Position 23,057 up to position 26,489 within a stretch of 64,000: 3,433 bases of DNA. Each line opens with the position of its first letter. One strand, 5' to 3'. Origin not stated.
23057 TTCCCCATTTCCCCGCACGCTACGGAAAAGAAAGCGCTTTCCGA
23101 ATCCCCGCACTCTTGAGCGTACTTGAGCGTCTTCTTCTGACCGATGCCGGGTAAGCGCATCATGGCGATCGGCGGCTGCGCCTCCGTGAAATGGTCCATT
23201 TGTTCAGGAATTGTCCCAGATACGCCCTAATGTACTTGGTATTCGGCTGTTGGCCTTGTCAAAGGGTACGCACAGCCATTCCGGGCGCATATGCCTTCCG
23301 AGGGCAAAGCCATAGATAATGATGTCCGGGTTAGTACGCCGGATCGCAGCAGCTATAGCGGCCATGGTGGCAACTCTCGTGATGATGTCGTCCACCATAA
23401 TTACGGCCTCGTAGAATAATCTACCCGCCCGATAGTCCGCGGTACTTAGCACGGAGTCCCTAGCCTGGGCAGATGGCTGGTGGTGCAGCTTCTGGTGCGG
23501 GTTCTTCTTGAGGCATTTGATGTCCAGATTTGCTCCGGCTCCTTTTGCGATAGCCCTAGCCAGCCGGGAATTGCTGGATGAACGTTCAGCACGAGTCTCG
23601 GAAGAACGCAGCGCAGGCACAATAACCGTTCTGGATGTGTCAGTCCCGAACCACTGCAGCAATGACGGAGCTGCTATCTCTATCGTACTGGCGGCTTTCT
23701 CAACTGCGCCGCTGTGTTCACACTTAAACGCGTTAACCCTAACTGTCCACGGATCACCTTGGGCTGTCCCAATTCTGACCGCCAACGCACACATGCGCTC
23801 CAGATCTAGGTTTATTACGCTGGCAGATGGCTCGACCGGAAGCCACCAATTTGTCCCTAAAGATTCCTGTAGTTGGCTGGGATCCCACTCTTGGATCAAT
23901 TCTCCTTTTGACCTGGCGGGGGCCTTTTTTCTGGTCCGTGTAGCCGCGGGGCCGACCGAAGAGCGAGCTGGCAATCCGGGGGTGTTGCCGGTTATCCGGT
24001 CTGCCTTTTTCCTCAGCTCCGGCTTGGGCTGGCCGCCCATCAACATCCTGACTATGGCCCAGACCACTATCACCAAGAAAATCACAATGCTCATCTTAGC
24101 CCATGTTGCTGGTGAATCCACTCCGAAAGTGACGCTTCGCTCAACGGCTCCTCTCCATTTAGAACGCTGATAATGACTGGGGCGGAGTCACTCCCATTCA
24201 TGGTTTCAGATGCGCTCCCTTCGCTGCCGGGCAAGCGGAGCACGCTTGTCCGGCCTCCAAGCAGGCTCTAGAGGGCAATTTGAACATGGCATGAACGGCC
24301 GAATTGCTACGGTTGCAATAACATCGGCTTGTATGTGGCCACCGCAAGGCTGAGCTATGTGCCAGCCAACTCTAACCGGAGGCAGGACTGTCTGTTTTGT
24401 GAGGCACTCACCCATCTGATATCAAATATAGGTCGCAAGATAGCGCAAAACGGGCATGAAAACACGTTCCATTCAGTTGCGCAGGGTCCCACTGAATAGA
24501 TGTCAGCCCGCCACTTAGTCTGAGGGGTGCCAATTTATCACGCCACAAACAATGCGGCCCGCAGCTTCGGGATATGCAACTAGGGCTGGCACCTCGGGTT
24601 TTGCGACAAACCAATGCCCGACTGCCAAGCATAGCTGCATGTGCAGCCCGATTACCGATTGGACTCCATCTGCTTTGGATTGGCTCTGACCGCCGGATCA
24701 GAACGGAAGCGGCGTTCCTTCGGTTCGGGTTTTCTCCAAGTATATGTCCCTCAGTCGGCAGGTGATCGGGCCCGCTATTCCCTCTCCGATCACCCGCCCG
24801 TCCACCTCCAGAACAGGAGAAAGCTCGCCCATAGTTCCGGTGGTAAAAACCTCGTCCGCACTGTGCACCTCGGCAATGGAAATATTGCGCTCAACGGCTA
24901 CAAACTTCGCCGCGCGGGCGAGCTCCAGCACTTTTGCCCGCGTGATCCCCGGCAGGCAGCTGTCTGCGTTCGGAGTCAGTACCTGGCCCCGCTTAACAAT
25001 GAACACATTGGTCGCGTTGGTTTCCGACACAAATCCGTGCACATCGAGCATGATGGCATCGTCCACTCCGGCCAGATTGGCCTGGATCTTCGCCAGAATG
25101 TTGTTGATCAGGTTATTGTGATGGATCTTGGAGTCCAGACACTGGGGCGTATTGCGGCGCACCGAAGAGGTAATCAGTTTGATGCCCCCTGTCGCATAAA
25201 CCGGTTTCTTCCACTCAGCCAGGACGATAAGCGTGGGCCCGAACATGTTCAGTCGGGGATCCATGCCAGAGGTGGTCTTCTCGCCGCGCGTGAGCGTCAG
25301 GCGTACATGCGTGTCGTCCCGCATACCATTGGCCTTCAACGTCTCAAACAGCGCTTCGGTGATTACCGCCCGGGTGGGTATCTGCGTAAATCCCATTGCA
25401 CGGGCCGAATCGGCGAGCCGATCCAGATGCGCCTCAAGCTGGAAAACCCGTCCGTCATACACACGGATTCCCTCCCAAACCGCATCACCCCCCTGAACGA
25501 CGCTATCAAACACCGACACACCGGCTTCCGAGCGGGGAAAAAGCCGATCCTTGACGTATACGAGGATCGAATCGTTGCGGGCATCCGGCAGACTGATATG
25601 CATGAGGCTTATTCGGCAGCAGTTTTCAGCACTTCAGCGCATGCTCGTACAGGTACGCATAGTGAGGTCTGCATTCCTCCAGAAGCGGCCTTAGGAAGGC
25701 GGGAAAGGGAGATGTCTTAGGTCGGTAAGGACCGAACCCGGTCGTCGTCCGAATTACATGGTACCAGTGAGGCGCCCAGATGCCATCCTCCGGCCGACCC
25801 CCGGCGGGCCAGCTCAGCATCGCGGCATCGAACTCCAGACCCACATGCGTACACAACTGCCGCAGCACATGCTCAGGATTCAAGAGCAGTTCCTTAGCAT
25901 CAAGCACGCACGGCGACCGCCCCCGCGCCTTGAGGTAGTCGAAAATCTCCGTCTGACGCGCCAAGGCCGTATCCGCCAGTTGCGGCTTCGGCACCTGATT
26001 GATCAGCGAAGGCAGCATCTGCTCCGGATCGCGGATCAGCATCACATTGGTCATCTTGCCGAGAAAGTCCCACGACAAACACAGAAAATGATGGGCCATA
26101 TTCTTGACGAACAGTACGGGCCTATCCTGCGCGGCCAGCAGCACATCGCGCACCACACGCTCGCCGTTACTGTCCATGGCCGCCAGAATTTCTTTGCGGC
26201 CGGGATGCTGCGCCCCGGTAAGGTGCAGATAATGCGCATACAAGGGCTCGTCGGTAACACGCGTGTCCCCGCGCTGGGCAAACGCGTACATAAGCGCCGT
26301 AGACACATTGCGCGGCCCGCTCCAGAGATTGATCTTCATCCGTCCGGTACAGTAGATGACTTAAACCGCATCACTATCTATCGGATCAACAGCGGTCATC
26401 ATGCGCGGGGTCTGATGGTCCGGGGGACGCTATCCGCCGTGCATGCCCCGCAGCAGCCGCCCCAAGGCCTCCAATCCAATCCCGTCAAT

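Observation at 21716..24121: Translationally coupled operon of a membrane-anchored ComF-like PRTase, a divergent DprA/Smf and a HAD phosphatase: candidate nucleotide-centred defence or conflict module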

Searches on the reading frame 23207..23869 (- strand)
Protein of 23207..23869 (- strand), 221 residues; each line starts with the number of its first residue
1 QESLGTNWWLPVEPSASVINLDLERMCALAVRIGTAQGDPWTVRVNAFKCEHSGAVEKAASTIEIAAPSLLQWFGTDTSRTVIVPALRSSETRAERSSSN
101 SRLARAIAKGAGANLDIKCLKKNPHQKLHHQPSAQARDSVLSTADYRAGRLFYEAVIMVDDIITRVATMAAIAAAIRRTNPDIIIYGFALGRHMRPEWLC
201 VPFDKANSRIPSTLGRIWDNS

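Call 32: search_protein_representatives(protein=window:23207-23869:-)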
Query: 221 residues. Proteins with E-value up to 0.001 (for the whole library): 207; up to 1e-10: 106; up to 1e-30: 14. The best 150 are listed.
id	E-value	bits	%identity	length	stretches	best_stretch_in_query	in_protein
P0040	3.4e-59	216.3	50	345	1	4-220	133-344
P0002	5.4e-58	212.4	57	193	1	38-220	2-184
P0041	3.7e-55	203.2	49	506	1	3-220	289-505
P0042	1.2e-54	201.5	51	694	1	4-220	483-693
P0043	1.3e-51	191.6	48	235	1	6-221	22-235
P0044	1.9e-51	191.1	50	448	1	4-220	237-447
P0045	2.3e-50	187.5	46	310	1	2-220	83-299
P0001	2.8e-48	180.7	96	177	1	1-91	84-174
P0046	5.2e-48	179.8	46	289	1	4-220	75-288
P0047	9.9e-48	178.9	44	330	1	6-220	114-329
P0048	3.9e-43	163.9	51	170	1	57-220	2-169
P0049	8.9e-39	149.6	41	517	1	7-219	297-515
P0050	2.6e-33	131.7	45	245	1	6-173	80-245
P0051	7.4e-32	127.0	44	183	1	44-220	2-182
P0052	1.1e-30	123.2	43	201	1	59-219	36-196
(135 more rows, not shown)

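Call 41: search_solved_structures(query=A2, max_evalue=10, show_alignments=3)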
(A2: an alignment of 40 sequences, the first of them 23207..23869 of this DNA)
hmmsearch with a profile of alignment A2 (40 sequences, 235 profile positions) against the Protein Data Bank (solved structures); distinct sequences matched with E-value up to 10: 80 (the best 60 are shown).
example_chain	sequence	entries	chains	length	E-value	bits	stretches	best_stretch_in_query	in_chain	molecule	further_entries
1d6n_A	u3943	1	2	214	0.0068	19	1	151-194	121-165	PROTEIN (HYPOXANTHINE-GUANINE PHOSPHORIBOSYLTRANSFERASE)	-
5w8v_A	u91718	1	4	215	0.0068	19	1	151-194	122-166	Hypoxanthine-guanine phosphoribosyltransferase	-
7san_A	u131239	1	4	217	0.0068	18.9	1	151-194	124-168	Hypoxanthine-guanine phosphoribosyltransferase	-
4kn6_A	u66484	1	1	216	0.0069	18.9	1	151-194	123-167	Hypoxanthine-guanine phosphoribosyltransferase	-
5brn_A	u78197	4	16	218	0.0069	18.9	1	151-194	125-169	Hypoxanthine-guanine phosphoribosyltransferase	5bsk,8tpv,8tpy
1bzy_A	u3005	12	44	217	0.0069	18.9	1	151-194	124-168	HYPOXANTHINE-GUANINE PHOSPHORIBOSYLTRANSFERASE | HYPOXANTHINE GUANINE PHOSPHORIBOSYL-TRANSFERASE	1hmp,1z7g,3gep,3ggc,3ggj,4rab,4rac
6bnj_A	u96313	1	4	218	0.007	18.9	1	151-194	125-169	Hypoxanthine-guanine phosphoribosyltransferase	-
4ijq_A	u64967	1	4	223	0.0072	18.9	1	151-194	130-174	Hypoxanthine-guanine phosphoribosyltransferase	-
5hia_A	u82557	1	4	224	0.0073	18.9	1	151-194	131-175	Hypoxanthine-guanine phosphoribosyltransferase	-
2vfa_A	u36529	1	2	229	0.0083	18.7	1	151-192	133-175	HYPOXANTHINE-GUANINE-XANTHINE PHOSPHORIBOSYLTRANSFERASE, HYPOXANTHINE-GUANINE PHOSPHORIBOS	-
4z1o_A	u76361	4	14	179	0.0083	18.7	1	149-190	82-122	Phosphoribosyltransferase | Purine phosphoribosyltransferase (GpT-2)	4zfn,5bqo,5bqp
6igs_A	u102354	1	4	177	0.016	17.7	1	149-189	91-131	Hypoxanthine phosphoribosyltransferase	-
2jbh_A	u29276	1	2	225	0.016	17.7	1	151-197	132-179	PHOSPHORIBOSYLTRANSFERASE DOMAIN-CONTAINING PROTEIN 1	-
5esx_A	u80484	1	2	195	0.025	17.1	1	149-193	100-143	Purine/pyrimidine phosphoribosyltransferase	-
5esw_A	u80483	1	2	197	0.025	17.1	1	149-193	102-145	Purine/pyrimidine phosphoribosyltransferase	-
7p0h_A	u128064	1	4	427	0.095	15.2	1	156-190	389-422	Helicobacter pylori ComF fused to an artificial alphaREP crystallization helper (named B2)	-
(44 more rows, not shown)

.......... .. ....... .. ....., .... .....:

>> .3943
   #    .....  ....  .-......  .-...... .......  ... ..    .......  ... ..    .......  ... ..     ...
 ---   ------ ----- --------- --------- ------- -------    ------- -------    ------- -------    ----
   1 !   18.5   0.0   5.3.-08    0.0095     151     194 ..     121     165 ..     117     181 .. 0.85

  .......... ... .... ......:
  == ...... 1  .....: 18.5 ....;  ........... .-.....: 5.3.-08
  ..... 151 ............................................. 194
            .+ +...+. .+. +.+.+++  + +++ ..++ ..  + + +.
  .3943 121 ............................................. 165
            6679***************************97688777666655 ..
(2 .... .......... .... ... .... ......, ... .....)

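Call 47: find_homologous_proteins(query=A2, max_evalue=0.00001)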
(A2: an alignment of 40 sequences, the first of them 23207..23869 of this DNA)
Query A2 (40 sequences) (221 aa, profile of the alignment): 13 proteins with E <= 0.00001 among 8000 candidates.
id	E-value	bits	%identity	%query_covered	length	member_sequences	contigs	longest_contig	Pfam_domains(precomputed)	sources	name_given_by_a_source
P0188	5.6e-78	280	37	79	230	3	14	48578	-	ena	-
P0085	3.2e-77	277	29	89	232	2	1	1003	-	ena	-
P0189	1.6e-76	275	32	89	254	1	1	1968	PF00156.34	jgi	jgi:hypothetical protein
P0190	3.6e-76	274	32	90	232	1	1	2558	-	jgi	jgi:hypothetical protein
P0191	4.0e-75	270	32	89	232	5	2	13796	PF00156.34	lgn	-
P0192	1.7e-74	268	33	89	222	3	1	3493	-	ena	-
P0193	3.2e-74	267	34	79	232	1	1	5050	PF00156.34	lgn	-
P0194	1.9e-73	265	31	89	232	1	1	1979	-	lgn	-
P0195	3.0e-72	261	33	89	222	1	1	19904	-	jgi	jgi:predicted amidophosphoribosyltransferase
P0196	1.2e-70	255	30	86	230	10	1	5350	-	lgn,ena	-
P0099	5.7e-67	243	28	90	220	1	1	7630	-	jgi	jgi:hypothetical protein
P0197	5.4e-63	230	31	90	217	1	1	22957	-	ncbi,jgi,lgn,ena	jgi:hypothetical protein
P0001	3.1e-15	74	96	41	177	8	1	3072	-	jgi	-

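Call 51: find_encoding_contigs(protein=P0188, flank=8000, max_places=4)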
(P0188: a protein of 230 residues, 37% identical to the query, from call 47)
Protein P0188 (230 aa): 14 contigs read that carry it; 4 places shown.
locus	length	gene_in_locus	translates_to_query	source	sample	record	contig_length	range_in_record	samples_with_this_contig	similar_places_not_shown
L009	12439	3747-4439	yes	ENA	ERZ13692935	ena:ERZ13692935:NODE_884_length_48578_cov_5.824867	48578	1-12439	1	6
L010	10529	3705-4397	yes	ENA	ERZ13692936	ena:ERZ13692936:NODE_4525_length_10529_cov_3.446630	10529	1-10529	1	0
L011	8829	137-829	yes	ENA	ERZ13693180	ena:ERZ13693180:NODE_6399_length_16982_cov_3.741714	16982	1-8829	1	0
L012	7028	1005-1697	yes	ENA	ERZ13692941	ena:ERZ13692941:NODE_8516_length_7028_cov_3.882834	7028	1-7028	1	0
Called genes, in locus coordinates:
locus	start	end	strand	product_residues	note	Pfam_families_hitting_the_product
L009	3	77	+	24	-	?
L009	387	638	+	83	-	-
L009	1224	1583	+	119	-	-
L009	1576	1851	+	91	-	-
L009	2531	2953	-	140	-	-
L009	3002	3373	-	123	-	-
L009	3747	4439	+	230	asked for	-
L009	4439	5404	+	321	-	PF02481:DNA_processg_A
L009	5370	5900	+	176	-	PF12710:HAD (faint), PF13419:HAD_2, PF00702:Hydrolase, PF13242:Hydrolase_like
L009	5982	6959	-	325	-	-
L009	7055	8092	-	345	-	-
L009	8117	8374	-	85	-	-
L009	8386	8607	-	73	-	PF09954:DUF2188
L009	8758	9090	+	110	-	PF12844:HTH_19 (weak), PF13560:HTH_31, PF01381:HTH_3, PF13443:HTH_26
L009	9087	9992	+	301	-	PF06114:Peptidase_M78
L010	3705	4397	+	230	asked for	-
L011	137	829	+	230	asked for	-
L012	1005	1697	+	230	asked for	-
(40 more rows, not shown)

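Call 52: find_encoding_contigs(protein=P0197, flank=8000, max_places=3)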
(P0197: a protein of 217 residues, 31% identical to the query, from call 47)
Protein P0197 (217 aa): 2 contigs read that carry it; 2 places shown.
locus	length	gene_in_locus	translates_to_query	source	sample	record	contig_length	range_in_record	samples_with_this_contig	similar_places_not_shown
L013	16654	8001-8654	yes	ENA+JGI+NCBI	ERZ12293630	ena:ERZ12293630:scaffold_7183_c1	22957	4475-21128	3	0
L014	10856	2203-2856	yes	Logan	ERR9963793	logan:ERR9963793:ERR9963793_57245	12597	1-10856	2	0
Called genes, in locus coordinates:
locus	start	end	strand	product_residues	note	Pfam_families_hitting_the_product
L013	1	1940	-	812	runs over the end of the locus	PF12704:MacB_PCD, PF02687:FtsX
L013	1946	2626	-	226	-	PF00005:ABC_tran, PF02463:SMC_N (faint), PF13304:AAA_21 (faint)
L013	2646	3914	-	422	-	PF25919:BSH_CusB (weak), PF25984:BSH_YknX, PF25917:BSH_RND (weak), PF25967:RND-MFP_C, PF25989:YknX_C (weak)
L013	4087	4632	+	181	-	PF00072:Response_reg, PF02954:HTH_8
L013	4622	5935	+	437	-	PF02518:HATPase_c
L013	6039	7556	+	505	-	PF04775:Bile_Hydr_Trans, PF08840:BAAT_C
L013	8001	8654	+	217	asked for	-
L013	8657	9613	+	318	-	PF02481:DNA_processg_A, PF18306:LDcluster4 (faint)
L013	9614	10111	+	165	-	PF13419:HAD_2, PF00702:Hydrolase, PF13242:Hydrolase_like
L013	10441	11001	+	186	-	-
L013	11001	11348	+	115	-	-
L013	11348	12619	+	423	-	-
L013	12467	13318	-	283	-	-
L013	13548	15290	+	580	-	PF19614:DUF6119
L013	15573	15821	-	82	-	-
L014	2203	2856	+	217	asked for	-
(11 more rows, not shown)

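Call 53: find_related_loci(query=A3, collection=genome_contigs, flank=6000)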
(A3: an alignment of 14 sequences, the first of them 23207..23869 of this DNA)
Query A3 (221 aa) in genome_contigs; peptide patterns used: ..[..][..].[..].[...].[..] (x = any residue, [..] = any of these).
79 stretches matched a pattern; 48 encode a relative of the query (tblastn E <= 1e-3); 48 distinct loci.
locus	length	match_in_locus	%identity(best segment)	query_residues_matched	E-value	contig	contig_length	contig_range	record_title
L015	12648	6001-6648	47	7-221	2e-59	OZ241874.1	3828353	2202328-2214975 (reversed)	MAG: Rhodothermales bacterium isolate 4d6fa364-bf15-4492-bf93-c3371add2069 genome assembly, chromosome: 1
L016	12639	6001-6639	48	7-221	1e-51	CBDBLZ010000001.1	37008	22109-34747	MAG: Rhodothermales bacterium isolate bc4e8e4a-a39f-4cf4-9061-a3e341673bca genome assembly, contig: contig_1, whole geno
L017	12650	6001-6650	51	6-221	9e-49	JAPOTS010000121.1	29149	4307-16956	MAG: Bacteroidetes bacterium isolate CAR3_bin_6 NODE_535_length_29149_cov_177.537, whole genome shotgun sequence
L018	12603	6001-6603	37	20-218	1e-33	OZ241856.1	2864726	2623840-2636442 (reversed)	MAG: Candidatus Marinacidobacterium sp. isolate 57d0b85c-66d1-4277-a7e3-fd04592ce509 genome assembly, chromosome: 1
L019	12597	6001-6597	37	23-220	8e-34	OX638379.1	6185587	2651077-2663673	MAG: uncultured Bryobacterales bacterium isolate bca447ce-52f6-4023-9bd2-d2f45ab2d451 genome assembly, chromosome: 1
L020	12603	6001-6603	35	23-221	1e-32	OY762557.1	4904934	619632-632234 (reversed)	MAG: Longimicrobiales bacterium isolate c10e2151-7d97-4465-9cf7-a78a4796a63d genome assembly, chromosome: 1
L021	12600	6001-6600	35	22-218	2e-31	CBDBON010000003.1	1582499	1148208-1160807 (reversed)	MAG: Dehalococcoidia bacterium isolate 9921cebc-1ecd-45eb-8f87-5c4807b2865b genome assembly, contig: contig_3, whole gen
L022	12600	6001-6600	35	22-218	3e-31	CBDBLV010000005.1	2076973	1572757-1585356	MAG: Dehalococcoidia bacterium isolate ee5483b1-fc76-4e64-9a74-85ffbb356386 genome assembly, contig: contig_5, whole gen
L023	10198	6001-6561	35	29-218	2e-31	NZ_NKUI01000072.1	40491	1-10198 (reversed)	Methylorubrum zatmanii strain LMG 6087 Methylo-6087_S2_L001_R1_001__paired__contig_72, whole genome shotgun sequence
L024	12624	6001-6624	32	9-218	7e-31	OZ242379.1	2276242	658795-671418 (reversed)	MAG: Thermodesulfobacteriota bacterium isolate 9d136334-0537-4e9a-b9f8-abb272cb9b29 genome assembly, chromosome: 1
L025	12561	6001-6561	33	29-218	2e-29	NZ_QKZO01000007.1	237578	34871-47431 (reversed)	Rhodobacter capsulatus strain DSM 1710 LY44DRAFT_scaffold00007.7, whole genome shotgun sequence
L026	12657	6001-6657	33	9-218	1e-29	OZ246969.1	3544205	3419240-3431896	MAG: Arenicellales bacterium isolate 1218857c-7fba-425a-818a-049516f6d46d genome assembly, chromosome: 1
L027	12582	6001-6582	32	23-219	1e-29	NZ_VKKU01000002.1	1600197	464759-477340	Sphingorhabdus contaminans strain KCTC32445 NODE_2_length_1600197_cov_145.904448, whole genome shotgun sequence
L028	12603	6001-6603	32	14-218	5e-28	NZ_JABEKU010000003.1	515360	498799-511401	Ensifer sesbaniae strain CCBAU 65729 Scaffold_3, whole genome shotgun sequence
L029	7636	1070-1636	32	28-219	4e-28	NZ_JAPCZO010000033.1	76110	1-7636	Rhizobium acaciae strain 1AS11 AS11_New2022_good_assembly_contig_33, whole genome shotgun sequence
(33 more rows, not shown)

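Call 60: predict_structure(alignment_id=A3)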
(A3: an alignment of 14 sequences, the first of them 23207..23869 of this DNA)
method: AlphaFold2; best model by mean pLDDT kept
length: 221 residues; sequences in the alignment: 14
mean_pLDDT: 86.6   pTM: 0.86
mean pLDDT of the five models: 86.6, 86.6, 85.9, 85.1, 82.4
residues with pLDDT >= 90: 125; 70-90: 69; 50-70: 19; < 50: 8
segments of 3 or more residues with pLDDT < 50: 1-5
pLDDT, mean of each block of 10 residues (from residue 1): 51 55 81 74 90 92 93 93 96 95 98 97 92 88 95 97 87 95 95 78 74 89 88
secondary structure, 60 per line:
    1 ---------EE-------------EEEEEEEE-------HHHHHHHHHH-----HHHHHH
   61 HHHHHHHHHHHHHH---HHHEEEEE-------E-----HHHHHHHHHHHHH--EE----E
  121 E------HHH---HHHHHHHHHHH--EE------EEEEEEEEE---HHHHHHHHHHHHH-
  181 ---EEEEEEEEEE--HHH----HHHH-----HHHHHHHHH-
elements in order: E25-32 H40-49 H55-74 E81-85 H99-111 H134-144 E155-163 H167-179 E184-193 H203-206 H212-220

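Call 69: fold_search(model_id=the predicted structure, library=pdb)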
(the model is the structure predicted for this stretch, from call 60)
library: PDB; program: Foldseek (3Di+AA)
matches with E <= 10: 1158; with E <= 0.001: 4
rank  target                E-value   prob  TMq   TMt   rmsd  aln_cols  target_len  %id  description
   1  7p0h_A                3.9e-05  1.00  0.57  0.33   4.5       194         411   14  Crystal structure of Helicobacter pylori ComF fused to an artificial alphaREP crystallization helper(named B2) (released 2022-04-06)
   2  5zgo_A                4.6e-04  0.97  0.32  0.39  10.7       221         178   14  Crystal structure of APRT2 from Thermus thermophilus HB8 (released 2019-03-06)
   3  1ecf_B                5.8e-04  1.00  0.41  0.20   7.4       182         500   16  ESCHERICHIA COLI GLUTAMINE PHOSPHORIBOSYLPYROPHOSPHATE (PRPP) AMIDOTRANSFERASE (released 1996-11-08)
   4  9e5g_D                9.5e-04  0.89  0.30  0.30  11.3       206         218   12  Cryo-EM structure of Burkholderia cenocepacia orotate phosphoribosyltransferase (released 2025-02-19)
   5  8w7d_D                1.7e-03  1.00  0.39  0.20   4.5       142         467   16  Crystal structure of EcPPAT-FR901483 complex (released 2023-12-13)
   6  4ohc_B                1.8e-03  0.96  0.33  0.33  11.3       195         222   10  Crystal structure of orotate phosphoribosyltransferase (OPRTase) from Burkholderia cenocepacia (released 2014-02-05)
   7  3gep_A                1.9e-03  0.98  0.34  0.35   7.8       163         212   15  Human hypoxanthine guanine phosphoribosyltranserfase in complex with (S)-9-(3-hydroxy-2-phosphonylmethoxypropyl)guanin (released 2009-08-18)
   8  4paw_A                2.1e-03  1.00  0.37  0.41   6.0       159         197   13  Structure of hypothetical protein HP1257. (released 2015-05-06)
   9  4paw_B                2.3e-03  1.00  0.36  0.39   5.9       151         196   14  Structure of hypothetical protein HP1257. (released 2015-05-06)
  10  9e5g_A                2.3e-03  0.89  0.33  0.33  11.4       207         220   12  Cryo-EM structure of Burkholderia cenocepacia orotate phosphoribosyltransferase (released 2025-02-19)
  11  1ecb_A                2.5e-03  0.99  0.38  0.20   9.4       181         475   15  ESCHERICHIA COLI GLUTAMINE PHOSPHORIBOSYLPYROPHOSPHATE (PRPP) AMIDOTRANSFERASE COMPLEXED WITH 2 GMP, 1 MG PER SUBUNIT (released 1998-04-15)
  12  6czf_D                2.7e-03  0.99  0.41  0.21   7.5       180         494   16  The structure of E. coli PurF in complex with ppGpp-Mg (released 2018-10-10)
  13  6ott_A                2.7e-03  0.99  0.39  0.20   8.3       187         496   16  Structure of PurF in complex with ppApp (released 2019-11-06)
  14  4rqb_A                2.9e-03  0.98  0.36  0.42   5.0       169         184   11  Crystal Structure of a Hypoxanthine Phosphoribosyltransferase (target ID NYSGRC-029686) from Staphylococcus aureus (te (released 2014-11-26)
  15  1ecf_A                3.1e-03  0.99  0.38  0.19   8.2       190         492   15  ESCHERICHIA COLI GLUTAMINE PHOSPHORIBOSYLPYROPHOSPHATE (PRPP) AMIDOTRANSFERASE (released 1996-11-08)
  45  8zvb                  9.8e-03  0.98  0.46  0.28   6.4       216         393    8  The ShosTA toxin-antitoxin system provides phage defence (released 2025-04-09)
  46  8zvd                  1.0e-02  0.94  0.43  0.25   8.3       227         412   10  ShosT with phosphate (released 2025-04-09)
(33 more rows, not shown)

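Call 88: find_related_loci(query=A3, collection=viral_contigs, flank=5000)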
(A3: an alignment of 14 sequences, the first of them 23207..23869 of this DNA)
Query A3 (221 aa) in viral_contigs; peptide patterns used: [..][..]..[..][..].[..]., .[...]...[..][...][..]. (x = any residue, [..] = any of these).
56 stretches matched a pattern, but none encodes a relative of the query by tblastn (E <= 1e-3).

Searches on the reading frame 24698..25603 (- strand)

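Call 17: search_protein_families(library=pfam, proteins=[window:24698-25603:-], max_evalue=0.00001)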
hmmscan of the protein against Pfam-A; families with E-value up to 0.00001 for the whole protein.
window:24698-25603:- (301 aa): 1 family
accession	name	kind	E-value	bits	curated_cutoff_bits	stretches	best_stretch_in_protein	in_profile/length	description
PF01063.24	Aminotran_4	-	5.6e-51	174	28.5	1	42-266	2-222/223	Amino-transferase class IV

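Call 82: search_protein_families(library=padloc, proteins=[window:24698-25603:-], max_evalue=0.001)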
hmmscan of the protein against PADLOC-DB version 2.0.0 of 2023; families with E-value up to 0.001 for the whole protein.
window:24698-25603:- (301 aa): 0 families

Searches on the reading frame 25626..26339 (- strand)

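Call 17: search_protein_families(library=pfam, proteins=[window:25626-26339:-], max_evalue=0.00001)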
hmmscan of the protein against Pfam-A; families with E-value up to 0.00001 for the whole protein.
window:25626-26339:- (237 aa): 1 family
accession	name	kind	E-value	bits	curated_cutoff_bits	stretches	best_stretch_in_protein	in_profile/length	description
PF19798.5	Sulfotransfer_5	-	9.1e-47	159.8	23.2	1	1-227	1-219/226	Sulfotransferase domain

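Call 82: search_protein_families(library=padloc, proteins=[window:25626-26339:-], max_evalue=0.001)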
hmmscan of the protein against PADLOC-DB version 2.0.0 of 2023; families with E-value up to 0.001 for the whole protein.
window:25626-26339:- (237 aa): 0 families
